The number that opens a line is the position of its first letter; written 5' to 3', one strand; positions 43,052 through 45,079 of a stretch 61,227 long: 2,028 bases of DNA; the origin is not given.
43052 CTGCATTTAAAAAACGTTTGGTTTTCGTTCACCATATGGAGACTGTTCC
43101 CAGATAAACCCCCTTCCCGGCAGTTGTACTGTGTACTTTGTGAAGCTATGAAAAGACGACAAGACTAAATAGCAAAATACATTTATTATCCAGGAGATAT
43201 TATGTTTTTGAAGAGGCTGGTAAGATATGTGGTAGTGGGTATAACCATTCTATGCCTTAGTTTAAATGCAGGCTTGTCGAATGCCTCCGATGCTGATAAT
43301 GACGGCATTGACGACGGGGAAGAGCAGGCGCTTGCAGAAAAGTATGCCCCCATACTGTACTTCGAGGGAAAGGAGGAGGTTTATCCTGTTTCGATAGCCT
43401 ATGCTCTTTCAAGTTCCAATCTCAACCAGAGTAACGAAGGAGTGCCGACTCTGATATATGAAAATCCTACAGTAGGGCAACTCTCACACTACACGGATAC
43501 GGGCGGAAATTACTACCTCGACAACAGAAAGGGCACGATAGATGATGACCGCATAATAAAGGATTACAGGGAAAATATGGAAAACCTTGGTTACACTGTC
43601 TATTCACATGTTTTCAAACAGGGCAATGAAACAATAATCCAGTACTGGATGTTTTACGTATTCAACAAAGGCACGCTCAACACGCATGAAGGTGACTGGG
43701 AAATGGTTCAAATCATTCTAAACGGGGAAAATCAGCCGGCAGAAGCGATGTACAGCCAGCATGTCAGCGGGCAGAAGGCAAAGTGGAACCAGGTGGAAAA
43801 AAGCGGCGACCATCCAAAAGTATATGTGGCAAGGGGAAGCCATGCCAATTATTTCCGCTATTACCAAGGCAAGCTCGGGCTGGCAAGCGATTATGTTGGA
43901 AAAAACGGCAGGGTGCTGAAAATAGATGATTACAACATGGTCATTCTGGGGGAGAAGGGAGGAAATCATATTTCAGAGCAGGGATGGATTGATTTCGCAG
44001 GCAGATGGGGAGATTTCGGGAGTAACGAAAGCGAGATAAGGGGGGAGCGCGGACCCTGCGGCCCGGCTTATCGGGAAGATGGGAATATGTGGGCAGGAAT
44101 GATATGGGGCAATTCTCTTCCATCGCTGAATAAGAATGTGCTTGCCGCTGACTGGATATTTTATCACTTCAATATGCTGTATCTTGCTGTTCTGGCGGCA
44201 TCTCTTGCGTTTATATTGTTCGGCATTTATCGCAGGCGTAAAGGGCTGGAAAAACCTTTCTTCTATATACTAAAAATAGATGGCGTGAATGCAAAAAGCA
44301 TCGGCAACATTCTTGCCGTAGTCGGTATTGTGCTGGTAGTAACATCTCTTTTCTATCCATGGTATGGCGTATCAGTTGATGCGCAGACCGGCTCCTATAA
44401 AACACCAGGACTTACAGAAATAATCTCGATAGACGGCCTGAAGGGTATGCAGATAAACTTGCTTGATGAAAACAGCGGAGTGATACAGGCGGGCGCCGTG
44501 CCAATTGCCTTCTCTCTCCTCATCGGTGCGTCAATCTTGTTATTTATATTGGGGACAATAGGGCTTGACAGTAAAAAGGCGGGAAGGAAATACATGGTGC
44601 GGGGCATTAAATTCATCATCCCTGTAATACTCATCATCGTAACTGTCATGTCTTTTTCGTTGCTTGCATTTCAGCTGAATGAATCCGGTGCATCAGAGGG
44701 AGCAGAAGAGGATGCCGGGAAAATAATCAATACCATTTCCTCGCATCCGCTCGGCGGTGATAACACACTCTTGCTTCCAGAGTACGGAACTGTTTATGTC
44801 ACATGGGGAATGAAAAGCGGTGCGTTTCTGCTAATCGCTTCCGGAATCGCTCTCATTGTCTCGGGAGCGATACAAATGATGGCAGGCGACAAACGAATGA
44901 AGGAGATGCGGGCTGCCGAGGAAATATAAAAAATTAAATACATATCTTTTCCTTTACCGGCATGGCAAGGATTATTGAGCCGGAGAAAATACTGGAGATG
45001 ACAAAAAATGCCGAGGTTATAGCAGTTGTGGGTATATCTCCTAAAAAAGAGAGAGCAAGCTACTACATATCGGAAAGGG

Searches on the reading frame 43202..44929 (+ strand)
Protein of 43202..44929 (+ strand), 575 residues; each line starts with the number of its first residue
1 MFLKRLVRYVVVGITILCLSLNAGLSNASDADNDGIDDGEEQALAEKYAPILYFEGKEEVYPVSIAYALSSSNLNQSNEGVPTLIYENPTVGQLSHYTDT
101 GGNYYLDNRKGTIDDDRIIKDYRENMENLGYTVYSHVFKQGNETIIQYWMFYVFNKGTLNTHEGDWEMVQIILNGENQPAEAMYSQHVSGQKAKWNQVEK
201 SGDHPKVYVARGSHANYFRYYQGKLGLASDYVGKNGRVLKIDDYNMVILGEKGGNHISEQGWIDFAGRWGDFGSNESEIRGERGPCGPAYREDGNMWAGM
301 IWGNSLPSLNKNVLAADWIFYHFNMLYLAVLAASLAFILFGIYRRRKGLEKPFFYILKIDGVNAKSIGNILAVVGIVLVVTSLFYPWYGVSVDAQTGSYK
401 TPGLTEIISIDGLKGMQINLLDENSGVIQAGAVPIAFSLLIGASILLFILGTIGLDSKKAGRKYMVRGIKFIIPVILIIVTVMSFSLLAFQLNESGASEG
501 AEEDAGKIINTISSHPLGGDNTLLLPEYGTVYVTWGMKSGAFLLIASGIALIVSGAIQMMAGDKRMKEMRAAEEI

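Call 33: search_protein_families(library=pfam, proteins=[window:43202-44929:+], max_evalue=0.001)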
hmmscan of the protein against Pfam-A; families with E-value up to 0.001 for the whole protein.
window:43202-44929:+ (575 aa): 1 family
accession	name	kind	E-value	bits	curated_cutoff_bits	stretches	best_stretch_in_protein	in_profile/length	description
PF06101.16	Vps62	-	1.2e-08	34.3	22.1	1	42-270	239-485/541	Vacuolar protein sorting-associated protein 62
